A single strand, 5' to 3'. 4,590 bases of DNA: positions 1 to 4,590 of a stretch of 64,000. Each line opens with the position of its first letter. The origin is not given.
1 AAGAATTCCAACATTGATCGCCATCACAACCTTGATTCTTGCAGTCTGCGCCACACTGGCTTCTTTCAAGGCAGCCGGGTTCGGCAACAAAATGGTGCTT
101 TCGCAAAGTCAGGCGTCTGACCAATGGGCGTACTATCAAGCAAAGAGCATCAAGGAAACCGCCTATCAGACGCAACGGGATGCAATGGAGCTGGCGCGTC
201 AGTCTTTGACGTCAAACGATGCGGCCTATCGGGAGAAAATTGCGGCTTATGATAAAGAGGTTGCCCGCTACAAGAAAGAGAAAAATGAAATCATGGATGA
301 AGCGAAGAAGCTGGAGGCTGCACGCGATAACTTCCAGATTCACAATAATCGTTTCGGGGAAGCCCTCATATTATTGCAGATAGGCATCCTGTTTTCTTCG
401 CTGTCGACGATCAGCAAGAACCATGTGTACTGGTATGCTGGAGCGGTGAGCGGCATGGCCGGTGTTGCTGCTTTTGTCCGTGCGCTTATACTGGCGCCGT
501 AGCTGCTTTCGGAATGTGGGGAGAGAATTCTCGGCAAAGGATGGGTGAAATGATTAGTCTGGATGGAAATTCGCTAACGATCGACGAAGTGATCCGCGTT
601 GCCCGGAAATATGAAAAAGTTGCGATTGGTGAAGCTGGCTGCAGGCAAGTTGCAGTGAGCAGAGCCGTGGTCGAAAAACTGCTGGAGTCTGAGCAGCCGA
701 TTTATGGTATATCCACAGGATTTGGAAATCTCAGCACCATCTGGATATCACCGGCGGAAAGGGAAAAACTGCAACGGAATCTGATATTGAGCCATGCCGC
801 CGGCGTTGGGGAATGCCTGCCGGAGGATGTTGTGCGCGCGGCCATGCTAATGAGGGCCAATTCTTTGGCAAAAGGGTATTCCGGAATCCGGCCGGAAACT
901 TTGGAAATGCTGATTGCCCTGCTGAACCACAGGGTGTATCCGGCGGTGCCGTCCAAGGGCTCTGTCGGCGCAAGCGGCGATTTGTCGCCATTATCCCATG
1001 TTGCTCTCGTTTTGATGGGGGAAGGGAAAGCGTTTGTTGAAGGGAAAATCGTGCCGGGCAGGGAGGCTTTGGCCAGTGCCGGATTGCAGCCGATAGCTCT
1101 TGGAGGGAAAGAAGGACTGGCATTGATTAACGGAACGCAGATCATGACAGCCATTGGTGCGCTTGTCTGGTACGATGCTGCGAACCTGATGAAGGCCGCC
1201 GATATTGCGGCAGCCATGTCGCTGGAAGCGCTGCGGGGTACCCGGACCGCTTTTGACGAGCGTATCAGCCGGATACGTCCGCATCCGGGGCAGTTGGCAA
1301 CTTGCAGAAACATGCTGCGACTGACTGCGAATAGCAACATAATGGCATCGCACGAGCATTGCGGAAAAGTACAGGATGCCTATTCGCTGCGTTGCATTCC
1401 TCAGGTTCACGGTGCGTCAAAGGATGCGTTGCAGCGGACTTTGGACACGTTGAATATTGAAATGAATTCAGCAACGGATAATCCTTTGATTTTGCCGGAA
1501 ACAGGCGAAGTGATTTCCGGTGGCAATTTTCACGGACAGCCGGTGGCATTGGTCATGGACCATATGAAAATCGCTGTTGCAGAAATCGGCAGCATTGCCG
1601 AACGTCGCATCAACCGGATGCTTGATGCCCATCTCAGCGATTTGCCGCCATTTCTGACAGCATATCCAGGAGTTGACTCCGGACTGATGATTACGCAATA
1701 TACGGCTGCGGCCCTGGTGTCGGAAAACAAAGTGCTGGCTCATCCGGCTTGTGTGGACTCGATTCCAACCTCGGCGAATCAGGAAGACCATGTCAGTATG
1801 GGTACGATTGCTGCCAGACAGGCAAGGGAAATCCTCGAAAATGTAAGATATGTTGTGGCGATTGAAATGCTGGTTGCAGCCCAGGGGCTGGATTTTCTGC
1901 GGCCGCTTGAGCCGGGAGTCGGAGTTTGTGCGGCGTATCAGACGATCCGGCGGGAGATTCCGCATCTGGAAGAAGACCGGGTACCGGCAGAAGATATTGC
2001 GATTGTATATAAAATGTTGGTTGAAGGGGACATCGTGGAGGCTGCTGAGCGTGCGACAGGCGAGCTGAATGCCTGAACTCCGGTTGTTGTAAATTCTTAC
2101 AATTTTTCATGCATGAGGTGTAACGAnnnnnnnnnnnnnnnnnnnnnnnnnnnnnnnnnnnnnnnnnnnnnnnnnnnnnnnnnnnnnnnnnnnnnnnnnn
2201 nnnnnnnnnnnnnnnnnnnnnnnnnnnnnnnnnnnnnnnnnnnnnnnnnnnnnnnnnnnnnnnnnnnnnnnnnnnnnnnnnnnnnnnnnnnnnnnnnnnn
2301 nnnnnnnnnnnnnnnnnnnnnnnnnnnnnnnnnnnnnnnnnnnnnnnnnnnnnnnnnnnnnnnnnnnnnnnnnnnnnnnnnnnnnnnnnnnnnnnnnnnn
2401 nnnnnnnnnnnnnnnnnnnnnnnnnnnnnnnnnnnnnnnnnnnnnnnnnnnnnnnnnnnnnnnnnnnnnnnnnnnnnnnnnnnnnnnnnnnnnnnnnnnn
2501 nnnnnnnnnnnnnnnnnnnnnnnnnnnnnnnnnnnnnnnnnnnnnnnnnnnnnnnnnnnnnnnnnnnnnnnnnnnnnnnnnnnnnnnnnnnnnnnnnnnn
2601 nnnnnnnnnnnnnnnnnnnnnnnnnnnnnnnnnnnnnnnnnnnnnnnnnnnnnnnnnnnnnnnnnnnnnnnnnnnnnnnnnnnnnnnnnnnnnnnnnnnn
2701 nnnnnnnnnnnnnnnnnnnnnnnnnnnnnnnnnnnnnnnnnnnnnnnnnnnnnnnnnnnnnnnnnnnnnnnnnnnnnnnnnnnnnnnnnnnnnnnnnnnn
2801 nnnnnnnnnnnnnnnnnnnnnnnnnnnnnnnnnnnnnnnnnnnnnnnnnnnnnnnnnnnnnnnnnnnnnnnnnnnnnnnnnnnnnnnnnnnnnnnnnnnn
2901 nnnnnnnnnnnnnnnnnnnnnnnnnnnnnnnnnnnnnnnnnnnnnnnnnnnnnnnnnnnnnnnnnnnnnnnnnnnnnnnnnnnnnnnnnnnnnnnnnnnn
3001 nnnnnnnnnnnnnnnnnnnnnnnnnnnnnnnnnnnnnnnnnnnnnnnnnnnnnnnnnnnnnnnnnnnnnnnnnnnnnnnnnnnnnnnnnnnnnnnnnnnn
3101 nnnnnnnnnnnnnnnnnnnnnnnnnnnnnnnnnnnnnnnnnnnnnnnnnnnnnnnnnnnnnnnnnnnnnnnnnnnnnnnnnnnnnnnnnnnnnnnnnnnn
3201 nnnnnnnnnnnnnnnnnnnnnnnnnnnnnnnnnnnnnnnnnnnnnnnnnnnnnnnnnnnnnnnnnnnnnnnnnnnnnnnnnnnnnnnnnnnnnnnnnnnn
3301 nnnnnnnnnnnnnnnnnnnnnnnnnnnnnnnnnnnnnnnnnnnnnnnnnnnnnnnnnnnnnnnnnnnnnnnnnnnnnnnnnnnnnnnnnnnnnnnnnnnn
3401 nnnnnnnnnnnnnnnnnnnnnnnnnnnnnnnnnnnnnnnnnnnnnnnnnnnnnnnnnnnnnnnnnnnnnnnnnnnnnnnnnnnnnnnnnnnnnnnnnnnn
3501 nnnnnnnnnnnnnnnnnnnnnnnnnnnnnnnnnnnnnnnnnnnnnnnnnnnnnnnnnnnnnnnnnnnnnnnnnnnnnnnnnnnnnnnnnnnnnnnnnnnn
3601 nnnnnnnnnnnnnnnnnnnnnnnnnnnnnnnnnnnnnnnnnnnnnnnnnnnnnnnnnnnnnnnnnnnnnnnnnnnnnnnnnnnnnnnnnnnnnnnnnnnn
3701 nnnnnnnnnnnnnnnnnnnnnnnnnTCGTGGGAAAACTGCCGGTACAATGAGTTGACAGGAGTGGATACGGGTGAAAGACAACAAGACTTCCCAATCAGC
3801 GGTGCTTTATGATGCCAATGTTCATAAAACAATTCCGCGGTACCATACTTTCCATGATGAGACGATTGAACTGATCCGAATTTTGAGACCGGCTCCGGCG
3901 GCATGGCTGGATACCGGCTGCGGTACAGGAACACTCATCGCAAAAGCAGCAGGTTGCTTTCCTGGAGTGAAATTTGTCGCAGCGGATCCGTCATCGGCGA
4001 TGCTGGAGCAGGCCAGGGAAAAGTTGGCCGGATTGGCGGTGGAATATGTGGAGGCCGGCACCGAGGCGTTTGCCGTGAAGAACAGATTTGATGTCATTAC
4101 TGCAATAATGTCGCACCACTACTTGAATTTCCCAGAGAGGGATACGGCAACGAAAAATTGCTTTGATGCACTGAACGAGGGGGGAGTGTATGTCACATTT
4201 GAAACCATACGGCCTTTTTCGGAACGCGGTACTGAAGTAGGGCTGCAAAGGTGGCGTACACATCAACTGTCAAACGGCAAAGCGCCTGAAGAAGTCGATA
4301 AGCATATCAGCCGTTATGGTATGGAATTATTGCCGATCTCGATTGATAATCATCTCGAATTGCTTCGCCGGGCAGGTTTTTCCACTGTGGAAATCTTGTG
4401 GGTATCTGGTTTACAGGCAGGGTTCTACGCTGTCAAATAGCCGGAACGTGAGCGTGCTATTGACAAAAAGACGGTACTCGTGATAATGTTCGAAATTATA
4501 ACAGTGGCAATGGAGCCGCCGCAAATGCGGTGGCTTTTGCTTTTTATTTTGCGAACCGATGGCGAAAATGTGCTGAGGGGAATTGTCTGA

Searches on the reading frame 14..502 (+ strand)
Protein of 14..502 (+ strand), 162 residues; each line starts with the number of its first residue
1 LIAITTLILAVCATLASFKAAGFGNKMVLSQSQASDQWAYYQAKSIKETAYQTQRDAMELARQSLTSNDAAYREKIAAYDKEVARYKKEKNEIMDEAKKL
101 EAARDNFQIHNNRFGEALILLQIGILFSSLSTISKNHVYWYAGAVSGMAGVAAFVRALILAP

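Call 70: search_protein_families(library=pfam, proteins=[window:14-502:+], max_evalue=0.00001)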
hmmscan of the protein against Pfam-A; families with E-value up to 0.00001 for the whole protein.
window:14-502:+ (162 aa): 1 family
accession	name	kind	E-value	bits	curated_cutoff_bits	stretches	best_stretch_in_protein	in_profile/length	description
PF14235.11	DUF4337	-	4.2e-47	160.7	27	1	2-157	4-160/161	Domain of unknown function (DUF4337)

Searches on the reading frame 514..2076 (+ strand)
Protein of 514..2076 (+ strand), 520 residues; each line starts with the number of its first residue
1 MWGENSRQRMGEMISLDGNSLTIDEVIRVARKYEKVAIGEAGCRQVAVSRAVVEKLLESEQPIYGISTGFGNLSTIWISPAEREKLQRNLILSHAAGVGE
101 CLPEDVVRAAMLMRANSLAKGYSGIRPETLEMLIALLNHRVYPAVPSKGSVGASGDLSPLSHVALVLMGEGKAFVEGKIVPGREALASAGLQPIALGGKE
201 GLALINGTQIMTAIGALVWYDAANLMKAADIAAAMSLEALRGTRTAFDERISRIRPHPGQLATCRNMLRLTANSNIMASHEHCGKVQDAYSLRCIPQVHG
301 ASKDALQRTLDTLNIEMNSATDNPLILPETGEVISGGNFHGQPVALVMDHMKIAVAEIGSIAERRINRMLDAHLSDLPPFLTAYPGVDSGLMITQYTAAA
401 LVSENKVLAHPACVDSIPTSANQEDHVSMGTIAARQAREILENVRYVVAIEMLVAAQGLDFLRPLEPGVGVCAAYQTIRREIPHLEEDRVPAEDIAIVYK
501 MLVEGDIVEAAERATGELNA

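Call 8: search_protein_families(library=pfam, proteins=[window:514-2076:+])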
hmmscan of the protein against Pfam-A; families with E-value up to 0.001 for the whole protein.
window:514-2076:+ (520 aa): 1 family
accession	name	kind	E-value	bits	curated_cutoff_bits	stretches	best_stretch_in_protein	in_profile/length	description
PF00221.24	Lyase_aromatic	-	1.9e-204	680.1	27.3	1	21-479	1-465/466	Aromatic amino acid lyase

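Call 88: search_protein_families(library=ncbifam, proteins=[window:514-2076:+], max_evalue=0.00001)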
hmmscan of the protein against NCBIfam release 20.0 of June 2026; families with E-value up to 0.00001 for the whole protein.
window:514-2076:+ (520 aa): 8 families
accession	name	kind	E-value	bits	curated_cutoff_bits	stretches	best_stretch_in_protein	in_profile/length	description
NF006871.0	PRK09367.1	subfamily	2.8e-217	722.4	524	1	12-512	2-502/505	histidine ammonia-lyase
TIGR01225.1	hutH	equivalog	3.9e-213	708.5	539.15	1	14-514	1-501/506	histidine ammonia-lyase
TIGR03832.1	Tyr_2_3_mutase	equivalog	1.4e-138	462.6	501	1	16-501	1-506/507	tyrosine 2,3-aminomutase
TIGR04475.1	Phe_D_beta_mut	equivalog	5e-126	421.3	800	1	18-490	7-497/510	phenylalanine aminomutase (D-beta-phenylalanine forming)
NF053541.1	FlxA_rubin_TAL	equivalog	6e-111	371.3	700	1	22-502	2-496/498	flexirubin biosynthesis tyrosine ammonia-lyase FlxA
NF041222.1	BagA_FevW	exception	3.6e-96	322.9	1000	1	15-512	2-524/529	bagremycin/ferroverdin biosynthesis tyrosine ammonia-lyase BagA/FevW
TIGR01226.1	phe_am_lyase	equivalog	3.7e-91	306.5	519.15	1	10-466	29-504/680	phenylalanine ammonia-lyase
TIGR04473.1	taxol_Phe_23mut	exception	4.8e-62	210.2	1250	1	14-466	27-500/687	phenylalanine aminomutase (L-beta-phenylalanine forming)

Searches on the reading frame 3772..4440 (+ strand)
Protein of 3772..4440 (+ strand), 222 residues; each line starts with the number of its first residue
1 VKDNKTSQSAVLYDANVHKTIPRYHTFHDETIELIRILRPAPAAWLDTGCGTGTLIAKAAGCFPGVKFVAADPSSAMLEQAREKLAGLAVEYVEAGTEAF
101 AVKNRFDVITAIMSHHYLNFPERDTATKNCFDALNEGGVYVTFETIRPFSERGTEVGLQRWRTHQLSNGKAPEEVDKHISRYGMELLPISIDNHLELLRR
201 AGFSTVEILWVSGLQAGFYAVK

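Call 6: search_protein_families(library=pfam, proteins=[window:3772-4440:+])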
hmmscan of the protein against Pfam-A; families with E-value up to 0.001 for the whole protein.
window:3772-4440:+ (222 aa): 6 families
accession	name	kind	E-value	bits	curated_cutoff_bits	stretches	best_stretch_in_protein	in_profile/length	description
PF13649.12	Methyltransf_25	-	1.6e-17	64.4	27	1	46-138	2-97/97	Methyltransferase domain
PF08242.18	Methyltransf_12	-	1.9e-16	61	30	1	46-139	1-97/98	Methyltransferase domain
PF08241.18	Methyltransf_11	-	5.5e-12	46.6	21.2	1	46-141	1-94/95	Methyltransferase domain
PF13489.12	Methyltransf_23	-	4.9e-10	39.8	27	1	37-163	16-134/164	Methyltransferase domain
PF01209.24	Ubie_methyltran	-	1.6e-08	34.7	20.1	1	34-151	42-160/233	ubiE/COQ5 methyltransferase family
PF13847.12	Methyltransf_31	-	7.8e-08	32.6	27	1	45-142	7-109/145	Methyltransferase domain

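Call 88: search_protein_families(library=ncbifam, proteins=[window:3772-4440:+], max_evalue=0.00001)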
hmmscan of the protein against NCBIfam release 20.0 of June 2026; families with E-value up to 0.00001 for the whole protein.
window:3772-4440:+ (222 aa): 10 families
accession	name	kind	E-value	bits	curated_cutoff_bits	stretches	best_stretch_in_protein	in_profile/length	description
TIGR00740.1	TIGR00740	equivalog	6.4e-13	48.9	193.3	1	10-210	22-227/239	carboxy-S-adenosyl-L-methionine synthase CmoA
TIGR02072.1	BioC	equivalog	8.7e-13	48.6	184.95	1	34-141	23-131/244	malonyl-ACP O-methyltransferase BioC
NF043040.1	corrin_prot_MT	hypoth_equivalog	5.3e-12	45.6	180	1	41-148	41-153/216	corrinoid protein-associated methyltransferase CpaM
TIGR01934.1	MenG_MenH_UbiE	subfamily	1.6e-10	40.7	158.35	1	36-149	36-148/223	ubiquinone/menaquinone biosynthesis methyltransferase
NF001244.0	PRK00216.1-5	equivalog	2e-08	33.8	216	1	42-150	49-161/236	bifunctional demethylmenaquinone methyltransferase/2-methoxy-6-polyprenyl-1,4-benzoquinol methylase UbiE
NF011995.0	PRK15451.1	equivalog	4.3e-08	32.9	285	1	36-214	52-233/247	carboxy-S-adenosyl-L-methionine synthase CmoA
NF002463.0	PRK01683.1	equivalog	7.1e-08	32.4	297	1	34-140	24-126/258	trans-aconitate 2-methyltransferase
NF041820.1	daptide_MTase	equivalog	2e-06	27.5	175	1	29-142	24-142/243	daptide-type RiPP biosynthesis methyltransferase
NF041537.1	ArsM_AhpD_UU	exception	6.2e-06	25.2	510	0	45-145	80-183/345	arsenite methyltransferase/AhpD domain selenoprotein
NF010703.0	PRK14103.1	equivalog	7.1e-06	25.6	320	1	36-139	24-121/256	trans-aconitate 2-methyltransferase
